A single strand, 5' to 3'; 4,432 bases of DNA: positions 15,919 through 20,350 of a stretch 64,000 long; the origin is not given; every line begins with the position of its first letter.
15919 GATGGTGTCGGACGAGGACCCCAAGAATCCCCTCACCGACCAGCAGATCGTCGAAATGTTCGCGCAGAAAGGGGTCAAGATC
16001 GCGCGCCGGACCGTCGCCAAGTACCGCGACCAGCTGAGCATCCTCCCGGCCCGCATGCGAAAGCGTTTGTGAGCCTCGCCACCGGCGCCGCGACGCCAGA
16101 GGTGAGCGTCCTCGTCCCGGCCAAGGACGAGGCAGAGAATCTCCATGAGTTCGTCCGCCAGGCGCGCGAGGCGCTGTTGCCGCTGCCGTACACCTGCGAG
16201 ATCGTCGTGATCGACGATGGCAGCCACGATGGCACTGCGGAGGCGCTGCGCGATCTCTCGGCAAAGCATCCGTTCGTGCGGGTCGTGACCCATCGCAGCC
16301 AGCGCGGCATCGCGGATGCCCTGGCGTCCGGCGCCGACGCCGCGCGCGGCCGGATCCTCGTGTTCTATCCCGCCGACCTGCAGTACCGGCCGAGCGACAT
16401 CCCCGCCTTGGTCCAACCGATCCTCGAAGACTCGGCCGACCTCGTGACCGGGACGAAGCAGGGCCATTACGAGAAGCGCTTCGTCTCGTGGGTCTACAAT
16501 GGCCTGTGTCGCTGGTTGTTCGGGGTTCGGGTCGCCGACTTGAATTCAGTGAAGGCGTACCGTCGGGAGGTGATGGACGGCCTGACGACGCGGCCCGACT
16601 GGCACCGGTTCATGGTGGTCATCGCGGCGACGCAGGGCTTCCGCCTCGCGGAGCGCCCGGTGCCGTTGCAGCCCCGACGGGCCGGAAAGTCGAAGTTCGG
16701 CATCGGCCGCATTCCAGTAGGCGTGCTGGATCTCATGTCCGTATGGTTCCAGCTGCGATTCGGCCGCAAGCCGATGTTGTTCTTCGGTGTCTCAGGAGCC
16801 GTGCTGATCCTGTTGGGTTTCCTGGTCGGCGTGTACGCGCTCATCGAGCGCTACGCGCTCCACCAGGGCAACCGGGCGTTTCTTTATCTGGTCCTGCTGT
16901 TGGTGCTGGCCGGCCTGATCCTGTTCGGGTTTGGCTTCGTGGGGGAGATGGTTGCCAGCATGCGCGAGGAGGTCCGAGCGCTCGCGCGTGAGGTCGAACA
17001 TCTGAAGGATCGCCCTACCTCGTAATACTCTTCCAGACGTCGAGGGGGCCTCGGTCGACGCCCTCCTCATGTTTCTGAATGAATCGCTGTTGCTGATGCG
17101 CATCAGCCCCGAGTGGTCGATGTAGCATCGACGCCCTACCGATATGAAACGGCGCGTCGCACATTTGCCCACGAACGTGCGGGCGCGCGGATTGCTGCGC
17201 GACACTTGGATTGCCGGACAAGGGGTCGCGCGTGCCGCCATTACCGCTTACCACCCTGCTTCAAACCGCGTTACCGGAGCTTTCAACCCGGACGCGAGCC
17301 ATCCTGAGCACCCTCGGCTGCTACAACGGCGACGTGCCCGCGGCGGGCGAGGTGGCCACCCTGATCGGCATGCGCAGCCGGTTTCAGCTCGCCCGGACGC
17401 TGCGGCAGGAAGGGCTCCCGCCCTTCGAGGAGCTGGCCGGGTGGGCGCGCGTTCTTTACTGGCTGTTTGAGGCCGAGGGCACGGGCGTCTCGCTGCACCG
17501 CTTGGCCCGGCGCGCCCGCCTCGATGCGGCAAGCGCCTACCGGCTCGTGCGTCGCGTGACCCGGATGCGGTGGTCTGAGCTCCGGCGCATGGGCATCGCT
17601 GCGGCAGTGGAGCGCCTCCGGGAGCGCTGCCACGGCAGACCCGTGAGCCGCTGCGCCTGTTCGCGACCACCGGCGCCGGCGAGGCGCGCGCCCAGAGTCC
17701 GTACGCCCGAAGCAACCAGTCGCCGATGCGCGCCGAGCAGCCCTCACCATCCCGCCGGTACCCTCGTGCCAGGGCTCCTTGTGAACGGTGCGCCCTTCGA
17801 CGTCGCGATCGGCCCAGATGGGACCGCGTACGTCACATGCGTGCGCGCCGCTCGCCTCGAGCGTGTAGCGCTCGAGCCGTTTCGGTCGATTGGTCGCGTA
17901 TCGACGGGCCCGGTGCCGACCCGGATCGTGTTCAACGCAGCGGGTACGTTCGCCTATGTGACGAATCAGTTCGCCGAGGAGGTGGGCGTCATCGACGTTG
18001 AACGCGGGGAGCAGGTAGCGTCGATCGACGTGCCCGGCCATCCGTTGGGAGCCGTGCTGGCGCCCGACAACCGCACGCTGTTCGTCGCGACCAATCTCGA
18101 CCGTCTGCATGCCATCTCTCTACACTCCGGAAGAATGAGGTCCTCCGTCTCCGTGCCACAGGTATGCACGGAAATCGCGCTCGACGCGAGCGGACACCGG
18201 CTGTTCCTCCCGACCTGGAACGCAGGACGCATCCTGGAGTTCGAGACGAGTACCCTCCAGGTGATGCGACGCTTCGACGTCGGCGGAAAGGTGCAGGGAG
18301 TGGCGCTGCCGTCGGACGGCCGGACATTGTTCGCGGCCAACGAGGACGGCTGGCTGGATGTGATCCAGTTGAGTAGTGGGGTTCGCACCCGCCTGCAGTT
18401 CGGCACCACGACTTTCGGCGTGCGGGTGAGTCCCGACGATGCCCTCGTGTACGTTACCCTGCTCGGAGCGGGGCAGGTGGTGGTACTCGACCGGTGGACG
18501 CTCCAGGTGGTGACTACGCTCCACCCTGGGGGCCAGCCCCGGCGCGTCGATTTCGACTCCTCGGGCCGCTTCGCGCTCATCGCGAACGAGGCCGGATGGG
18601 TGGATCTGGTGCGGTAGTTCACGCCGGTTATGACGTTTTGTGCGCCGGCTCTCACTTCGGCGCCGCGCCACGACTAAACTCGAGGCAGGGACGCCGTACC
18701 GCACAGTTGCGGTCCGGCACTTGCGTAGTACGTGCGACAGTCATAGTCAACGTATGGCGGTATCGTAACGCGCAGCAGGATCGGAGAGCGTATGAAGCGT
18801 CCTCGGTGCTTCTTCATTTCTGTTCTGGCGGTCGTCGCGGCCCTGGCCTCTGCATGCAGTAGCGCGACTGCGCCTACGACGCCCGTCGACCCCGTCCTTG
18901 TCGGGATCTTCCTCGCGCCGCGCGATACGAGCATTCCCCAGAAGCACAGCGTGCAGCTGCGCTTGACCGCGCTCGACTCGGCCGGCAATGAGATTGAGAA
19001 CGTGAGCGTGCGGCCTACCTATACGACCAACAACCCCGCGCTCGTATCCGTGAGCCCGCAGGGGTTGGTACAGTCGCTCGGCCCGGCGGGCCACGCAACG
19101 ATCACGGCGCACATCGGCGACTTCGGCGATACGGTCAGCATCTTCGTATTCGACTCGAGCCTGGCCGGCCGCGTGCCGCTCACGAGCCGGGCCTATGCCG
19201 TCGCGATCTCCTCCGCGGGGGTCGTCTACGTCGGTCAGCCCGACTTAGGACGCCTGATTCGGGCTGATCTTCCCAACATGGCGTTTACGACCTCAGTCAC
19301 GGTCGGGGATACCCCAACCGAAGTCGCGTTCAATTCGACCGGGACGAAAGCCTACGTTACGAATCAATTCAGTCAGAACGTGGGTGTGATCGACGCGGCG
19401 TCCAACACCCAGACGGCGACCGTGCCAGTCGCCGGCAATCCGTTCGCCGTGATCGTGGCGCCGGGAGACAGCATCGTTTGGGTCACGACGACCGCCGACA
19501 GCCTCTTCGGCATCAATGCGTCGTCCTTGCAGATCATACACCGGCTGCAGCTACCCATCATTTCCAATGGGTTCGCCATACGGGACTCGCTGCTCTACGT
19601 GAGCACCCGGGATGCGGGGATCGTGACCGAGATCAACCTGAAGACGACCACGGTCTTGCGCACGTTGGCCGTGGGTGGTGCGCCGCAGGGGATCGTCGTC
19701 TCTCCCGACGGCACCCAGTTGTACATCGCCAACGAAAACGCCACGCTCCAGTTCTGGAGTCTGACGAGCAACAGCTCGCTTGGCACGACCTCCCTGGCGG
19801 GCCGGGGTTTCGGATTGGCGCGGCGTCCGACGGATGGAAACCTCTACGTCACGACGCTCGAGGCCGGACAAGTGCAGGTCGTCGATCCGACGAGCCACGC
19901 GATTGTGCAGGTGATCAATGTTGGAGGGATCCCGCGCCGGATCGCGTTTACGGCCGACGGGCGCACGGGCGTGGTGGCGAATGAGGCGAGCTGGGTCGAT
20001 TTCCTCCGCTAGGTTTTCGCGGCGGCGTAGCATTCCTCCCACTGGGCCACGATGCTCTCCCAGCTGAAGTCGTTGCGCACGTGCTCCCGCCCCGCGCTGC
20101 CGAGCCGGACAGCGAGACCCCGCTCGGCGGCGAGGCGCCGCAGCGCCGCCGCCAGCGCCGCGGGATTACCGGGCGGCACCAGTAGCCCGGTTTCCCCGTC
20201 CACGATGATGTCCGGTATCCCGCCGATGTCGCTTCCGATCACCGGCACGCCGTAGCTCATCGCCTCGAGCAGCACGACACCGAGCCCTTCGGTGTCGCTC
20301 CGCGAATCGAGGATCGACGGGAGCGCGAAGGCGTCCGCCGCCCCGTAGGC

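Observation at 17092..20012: Candidate new system: AraC-type regulator carrying a copy of the beta-propeller of the adjacent lipoprotein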

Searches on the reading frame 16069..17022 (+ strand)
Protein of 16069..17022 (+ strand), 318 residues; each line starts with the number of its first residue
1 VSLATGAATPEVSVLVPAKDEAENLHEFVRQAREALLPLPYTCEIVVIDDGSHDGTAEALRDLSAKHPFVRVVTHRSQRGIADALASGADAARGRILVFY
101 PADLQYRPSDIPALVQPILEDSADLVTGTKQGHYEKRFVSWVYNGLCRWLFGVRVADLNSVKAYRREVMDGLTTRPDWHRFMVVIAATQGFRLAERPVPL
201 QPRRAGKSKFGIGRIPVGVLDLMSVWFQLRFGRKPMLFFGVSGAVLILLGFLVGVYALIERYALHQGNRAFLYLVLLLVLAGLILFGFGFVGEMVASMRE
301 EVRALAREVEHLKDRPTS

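Call 63: search_protein_families(library=ncbifam, proteins=[window:16069-17022:+], max_evalue=0.001)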
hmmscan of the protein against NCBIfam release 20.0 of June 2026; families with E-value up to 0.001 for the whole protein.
window:16069-17022:+ (318 aa): 17 families
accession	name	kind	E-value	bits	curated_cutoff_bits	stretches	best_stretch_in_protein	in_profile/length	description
NF007986.1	PRK10714.1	equivalog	4.7e-27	94.8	529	1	11-307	7-305/316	undecaprenyl-phosphate 4-deoxy-4-formamido-L-arabinose transferase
TIGR04182.1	glyco_TIGR04182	equivalog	4.5e-21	75.5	325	1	11-302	1-289/293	S-layer glycoprotein N-glycosyltransferase AglJ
NF047588.1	GlcsyltransPgfSStrep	equivalog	4.5e-17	62.2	500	1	12-303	3-295/308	glycosyltransferase PgfS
TIGR03937.1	PgaC_IcaA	equivalog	1.9e-14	53.5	422.3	1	8-120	43-152/407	poly-beta-1,6-N-acetyl-D-glucosamine synthase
NF010496.0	PRK13915.1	equivalog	1.4e-13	50.6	262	1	9-128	30-153/307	glucosyl-3-phosphoglycerate synthase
TIGR03965.1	mycofact_glyco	equivalog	6.1e-13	48.4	280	1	6-127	70-188/467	mycofactocin biosynthesis glycosyltransferase MftF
TIGR04283.1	glyco_like_mftF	equivalog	5.3e-12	45.8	182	1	12-122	1-100/221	TIGR04283 family arsenosugar biosynthesis glycosyltransferase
NF058614.1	PPMAGASynPpgS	equivalog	7.3e-11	41.9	370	1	12-139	2-131/226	polyprenyl-phospho-N-acetylgalactosaminyl synthase PpgS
NF041875.1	EPS_EpsD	equivalog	3e-10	40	370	1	12-111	1-97/325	exopolysaccharide biosynthesis glycosyltransferase EpsD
TIGR03469.1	HpnB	hypoth_equivalog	1.3e-09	37.6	379.25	1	7-127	41-169/386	hopene-associated glycosyltransferase HpnB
NF007482.0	PRK10073.1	equivalog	2.5e-09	36.6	423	1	8-136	4-128/334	glycosyltransferase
NF047683.1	TeichurnBiosyTuaG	equivalog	5.3e-07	29.5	400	1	9-111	5-104/252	teichuronic acid biosynthesis protein TuaG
TIGR04009.1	wcaE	equivalog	1.8e-06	27.4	369.2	1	42-102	33-91/248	colanic acid biosynthesis glycosyltransferase WcaE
NF041391.1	DPhHxTase_Halo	equivalog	7.8e-06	25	375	1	44-208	26-190/213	dolichyl-phosphate hexose transferase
NF053846.1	glyco_with_XrtP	equivalog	0.00011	21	520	1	14-77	45-104/440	XrtP-associated glycosyltransferase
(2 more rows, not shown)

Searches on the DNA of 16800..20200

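Call 79: search_rna_families(source=window, start=16800, end=20200, threshold=evalue, max_evalue=1)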
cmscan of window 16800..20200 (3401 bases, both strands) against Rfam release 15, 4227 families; matches with E-value up to 1: 0.
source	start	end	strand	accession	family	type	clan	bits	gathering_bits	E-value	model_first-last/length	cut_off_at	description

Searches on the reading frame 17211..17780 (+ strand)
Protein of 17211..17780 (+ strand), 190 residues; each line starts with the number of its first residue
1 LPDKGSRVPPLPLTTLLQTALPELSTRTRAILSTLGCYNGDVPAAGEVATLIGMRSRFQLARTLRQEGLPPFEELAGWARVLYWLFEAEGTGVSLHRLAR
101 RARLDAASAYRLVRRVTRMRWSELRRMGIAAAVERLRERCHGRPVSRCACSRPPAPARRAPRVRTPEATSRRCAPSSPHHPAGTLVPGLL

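Call 7: search_protein_families(library=pfam, proteins=[window:17211-17780:+], max_evalue=10)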
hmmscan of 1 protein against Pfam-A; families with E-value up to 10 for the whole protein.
window:17211-17780:+ (190 aa): 2 families
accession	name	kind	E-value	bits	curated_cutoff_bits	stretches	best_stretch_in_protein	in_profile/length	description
PF09339.16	HTH_IclR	-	0.0018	18.4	22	1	85-119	11-45/52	IclR helix-turn-helix domain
PF13443.12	HTH_26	-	0.23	12.2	22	1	92-125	10-44/63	Cro/C1-type HTH DNA-binding domain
